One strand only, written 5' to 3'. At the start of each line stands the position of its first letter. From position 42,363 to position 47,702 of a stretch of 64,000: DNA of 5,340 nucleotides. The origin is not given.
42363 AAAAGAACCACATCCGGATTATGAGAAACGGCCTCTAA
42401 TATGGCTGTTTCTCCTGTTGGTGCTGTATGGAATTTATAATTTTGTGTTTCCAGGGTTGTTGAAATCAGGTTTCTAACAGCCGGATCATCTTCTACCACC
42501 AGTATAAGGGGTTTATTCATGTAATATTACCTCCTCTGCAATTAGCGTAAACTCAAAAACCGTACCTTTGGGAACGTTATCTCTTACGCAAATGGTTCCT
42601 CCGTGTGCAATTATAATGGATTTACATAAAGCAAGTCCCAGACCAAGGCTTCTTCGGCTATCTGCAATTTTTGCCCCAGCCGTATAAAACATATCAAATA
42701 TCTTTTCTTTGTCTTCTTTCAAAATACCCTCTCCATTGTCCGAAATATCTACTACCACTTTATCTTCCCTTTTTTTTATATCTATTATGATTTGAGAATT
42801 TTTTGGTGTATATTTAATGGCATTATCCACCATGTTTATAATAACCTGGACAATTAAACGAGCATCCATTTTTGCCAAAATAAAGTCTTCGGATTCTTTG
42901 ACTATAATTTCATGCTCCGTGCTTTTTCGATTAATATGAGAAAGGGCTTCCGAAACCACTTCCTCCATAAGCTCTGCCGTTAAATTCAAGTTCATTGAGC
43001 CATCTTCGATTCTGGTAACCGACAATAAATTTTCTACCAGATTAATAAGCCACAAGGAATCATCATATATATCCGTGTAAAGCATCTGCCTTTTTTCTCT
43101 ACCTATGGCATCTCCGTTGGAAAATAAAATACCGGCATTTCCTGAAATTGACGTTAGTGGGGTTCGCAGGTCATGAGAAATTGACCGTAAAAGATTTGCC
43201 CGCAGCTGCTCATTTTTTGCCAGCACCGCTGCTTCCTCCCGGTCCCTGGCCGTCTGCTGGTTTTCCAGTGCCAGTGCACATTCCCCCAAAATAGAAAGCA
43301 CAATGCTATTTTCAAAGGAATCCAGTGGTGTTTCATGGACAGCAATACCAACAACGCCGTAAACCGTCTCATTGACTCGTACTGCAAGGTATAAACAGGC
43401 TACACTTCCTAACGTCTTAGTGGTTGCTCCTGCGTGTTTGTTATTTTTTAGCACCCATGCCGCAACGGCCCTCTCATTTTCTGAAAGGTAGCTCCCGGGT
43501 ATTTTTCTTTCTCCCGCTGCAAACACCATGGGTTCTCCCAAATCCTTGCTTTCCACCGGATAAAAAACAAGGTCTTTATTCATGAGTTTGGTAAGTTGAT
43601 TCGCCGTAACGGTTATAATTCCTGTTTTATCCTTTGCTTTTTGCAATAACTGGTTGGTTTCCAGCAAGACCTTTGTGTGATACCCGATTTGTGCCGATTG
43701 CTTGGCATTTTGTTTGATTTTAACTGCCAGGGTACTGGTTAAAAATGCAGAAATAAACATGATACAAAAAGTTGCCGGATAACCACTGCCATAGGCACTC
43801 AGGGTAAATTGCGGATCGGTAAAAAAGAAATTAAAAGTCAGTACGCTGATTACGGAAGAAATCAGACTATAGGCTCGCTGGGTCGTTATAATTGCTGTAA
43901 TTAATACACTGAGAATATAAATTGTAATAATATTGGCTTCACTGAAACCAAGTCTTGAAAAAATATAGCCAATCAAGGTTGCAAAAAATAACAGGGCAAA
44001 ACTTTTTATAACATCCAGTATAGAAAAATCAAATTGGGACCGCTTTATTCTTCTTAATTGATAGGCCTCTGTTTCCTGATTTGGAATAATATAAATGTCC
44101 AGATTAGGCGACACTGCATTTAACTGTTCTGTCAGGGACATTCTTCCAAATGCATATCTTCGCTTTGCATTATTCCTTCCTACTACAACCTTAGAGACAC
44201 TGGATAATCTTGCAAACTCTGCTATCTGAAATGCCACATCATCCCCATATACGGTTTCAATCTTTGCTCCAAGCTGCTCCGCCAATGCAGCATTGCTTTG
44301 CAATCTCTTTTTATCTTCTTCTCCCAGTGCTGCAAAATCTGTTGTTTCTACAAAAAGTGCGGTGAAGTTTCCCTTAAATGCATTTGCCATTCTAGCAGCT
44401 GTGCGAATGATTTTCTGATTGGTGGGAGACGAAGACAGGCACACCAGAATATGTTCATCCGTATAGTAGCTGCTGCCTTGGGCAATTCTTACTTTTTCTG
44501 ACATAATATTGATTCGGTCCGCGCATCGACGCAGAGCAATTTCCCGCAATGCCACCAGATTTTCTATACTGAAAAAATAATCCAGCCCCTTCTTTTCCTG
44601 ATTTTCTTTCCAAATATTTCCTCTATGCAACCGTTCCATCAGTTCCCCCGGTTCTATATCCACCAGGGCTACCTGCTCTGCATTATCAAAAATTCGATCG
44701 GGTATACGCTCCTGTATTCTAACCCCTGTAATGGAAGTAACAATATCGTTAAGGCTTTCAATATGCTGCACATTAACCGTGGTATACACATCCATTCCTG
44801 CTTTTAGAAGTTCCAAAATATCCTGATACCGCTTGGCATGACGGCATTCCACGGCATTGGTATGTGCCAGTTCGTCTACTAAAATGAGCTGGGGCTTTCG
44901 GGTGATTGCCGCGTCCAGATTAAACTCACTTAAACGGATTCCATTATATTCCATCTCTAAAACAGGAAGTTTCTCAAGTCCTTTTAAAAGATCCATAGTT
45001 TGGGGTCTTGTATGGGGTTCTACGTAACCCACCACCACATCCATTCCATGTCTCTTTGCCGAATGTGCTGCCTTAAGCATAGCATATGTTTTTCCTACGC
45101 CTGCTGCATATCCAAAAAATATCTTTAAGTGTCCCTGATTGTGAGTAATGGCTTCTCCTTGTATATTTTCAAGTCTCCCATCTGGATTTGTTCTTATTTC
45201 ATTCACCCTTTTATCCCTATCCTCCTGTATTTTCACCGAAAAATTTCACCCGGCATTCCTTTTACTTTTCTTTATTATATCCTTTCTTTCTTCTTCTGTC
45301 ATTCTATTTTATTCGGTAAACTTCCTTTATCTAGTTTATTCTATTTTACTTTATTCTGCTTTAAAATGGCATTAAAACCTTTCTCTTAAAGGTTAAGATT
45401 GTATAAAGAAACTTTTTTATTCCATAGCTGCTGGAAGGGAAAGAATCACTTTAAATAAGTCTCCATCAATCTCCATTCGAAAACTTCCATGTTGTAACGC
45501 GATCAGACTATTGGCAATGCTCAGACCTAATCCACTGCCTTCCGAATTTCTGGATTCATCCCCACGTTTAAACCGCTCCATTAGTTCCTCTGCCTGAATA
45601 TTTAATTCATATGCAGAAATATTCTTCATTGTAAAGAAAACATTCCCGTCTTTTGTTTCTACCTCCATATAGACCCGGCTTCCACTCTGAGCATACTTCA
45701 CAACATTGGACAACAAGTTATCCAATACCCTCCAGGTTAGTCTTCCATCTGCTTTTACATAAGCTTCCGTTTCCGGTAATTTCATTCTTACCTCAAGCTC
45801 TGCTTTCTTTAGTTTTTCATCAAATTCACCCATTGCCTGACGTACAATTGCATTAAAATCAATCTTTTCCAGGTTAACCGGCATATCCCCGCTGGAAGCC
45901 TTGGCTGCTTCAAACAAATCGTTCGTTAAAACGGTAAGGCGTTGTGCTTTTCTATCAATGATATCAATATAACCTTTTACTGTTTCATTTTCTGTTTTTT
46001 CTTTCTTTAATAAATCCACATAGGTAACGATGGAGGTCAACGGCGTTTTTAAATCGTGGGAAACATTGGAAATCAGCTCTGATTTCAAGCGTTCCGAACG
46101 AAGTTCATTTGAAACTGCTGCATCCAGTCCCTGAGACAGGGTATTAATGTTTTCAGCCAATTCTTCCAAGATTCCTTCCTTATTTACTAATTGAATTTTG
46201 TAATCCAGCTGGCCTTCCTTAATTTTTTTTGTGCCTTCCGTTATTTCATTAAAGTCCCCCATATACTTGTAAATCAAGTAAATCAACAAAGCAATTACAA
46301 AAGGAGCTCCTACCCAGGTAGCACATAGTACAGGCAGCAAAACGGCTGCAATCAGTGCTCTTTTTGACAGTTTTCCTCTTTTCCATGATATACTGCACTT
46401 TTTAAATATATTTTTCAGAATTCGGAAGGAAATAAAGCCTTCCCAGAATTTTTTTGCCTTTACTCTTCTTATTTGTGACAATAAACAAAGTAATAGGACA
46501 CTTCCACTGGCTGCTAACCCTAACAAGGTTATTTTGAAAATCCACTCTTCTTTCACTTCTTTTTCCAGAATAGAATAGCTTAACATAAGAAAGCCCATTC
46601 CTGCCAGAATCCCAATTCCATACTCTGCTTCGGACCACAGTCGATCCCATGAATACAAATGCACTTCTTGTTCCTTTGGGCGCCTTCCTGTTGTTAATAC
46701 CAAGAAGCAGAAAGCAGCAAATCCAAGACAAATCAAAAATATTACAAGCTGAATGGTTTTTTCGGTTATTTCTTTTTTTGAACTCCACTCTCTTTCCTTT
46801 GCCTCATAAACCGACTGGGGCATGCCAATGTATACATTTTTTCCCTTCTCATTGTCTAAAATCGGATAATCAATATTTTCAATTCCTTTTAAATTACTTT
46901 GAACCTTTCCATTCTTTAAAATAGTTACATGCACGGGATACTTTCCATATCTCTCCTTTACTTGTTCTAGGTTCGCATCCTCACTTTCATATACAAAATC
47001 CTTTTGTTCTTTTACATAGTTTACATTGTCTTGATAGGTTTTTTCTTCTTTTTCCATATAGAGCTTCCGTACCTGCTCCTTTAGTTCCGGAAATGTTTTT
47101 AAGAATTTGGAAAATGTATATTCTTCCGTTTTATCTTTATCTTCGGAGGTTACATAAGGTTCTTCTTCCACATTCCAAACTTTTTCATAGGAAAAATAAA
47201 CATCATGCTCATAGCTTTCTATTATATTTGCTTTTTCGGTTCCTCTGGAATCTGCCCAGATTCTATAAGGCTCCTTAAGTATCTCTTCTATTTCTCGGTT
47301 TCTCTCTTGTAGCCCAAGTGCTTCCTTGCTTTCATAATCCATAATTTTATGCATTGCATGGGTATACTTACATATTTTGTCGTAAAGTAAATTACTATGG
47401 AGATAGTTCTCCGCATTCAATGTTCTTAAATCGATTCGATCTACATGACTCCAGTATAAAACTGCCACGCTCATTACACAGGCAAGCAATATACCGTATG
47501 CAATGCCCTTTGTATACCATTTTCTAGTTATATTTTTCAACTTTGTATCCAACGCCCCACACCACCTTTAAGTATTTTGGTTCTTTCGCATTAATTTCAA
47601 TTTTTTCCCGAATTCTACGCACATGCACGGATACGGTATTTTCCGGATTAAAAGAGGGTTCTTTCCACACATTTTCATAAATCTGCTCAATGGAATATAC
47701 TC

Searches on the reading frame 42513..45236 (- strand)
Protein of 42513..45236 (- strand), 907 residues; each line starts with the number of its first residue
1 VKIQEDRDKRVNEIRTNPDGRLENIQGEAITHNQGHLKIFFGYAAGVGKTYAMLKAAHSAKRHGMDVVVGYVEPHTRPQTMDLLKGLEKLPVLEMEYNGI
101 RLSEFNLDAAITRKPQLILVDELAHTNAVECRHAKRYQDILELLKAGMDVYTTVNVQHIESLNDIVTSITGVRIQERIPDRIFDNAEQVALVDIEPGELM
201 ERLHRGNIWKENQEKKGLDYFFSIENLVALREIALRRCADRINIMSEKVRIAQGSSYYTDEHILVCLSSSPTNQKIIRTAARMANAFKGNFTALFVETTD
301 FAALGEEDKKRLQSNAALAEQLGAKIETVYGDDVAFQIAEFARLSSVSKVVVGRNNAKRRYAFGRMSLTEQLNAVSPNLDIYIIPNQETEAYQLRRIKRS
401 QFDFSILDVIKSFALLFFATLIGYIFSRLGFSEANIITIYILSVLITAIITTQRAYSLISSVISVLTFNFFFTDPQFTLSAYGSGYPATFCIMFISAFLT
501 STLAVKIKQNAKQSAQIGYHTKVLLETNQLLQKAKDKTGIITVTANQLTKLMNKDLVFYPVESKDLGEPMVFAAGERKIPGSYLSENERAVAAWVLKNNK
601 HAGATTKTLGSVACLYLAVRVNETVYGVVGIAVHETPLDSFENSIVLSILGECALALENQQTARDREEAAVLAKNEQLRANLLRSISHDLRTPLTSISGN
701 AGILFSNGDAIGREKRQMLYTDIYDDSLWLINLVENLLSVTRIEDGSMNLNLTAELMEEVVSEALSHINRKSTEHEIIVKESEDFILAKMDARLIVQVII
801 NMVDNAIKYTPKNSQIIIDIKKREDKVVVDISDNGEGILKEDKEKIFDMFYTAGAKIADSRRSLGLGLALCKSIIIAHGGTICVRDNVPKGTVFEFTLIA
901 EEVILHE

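Call 73: search_protein_families(library=pfam, proteins=[window:42513-45236:-], max_evalue=0.00001)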
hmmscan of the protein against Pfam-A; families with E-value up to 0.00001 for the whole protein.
window:42513-45236:- (907 aa): 4 families
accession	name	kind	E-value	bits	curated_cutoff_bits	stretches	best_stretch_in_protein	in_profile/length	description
PF02702.23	KdpD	-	4.9e-90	301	26.1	1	34-242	2-210/210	Osmosensitive K+ channel His kinase sensor domain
PF13493.11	DUF4118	-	5e-27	94.2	28.4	1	410-516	2-106/107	Domain of unknown function (DUF4118)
PF02518.31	HATPase_c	-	2.3e-26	92.8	26.4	1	791-898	2-107/111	Histidine kinase-, DNA gyrase B-, and HSP90-like ATPase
PF00512.31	HisKA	-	6.4e-12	45.8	26.9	1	679-746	2-66/66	His Kinase A (phospho-acceptor) domain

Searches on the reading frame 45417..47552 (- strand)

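Call 73: search_protein_families(library=pfam, proteins=[window:45417-47552:-], max_evalue=0.00001)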
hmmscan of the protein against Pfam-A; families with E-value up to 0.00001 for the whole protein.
window:45417-47552:- (711 aa): 2 families
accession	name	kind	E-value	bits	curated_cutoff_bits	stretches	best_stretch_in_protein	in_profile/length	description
PF00512.31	HisKA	-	6.3e-16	58.6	26.9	1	490-555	2-66/66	His Kinase A (phospho-acceptor) domain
PF02518.31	HATPase_c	-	2e-11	44.7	26.4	1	607-694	7-95/111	Histidine kinase-, DNA gyrase B-, and HSP90-like ATPase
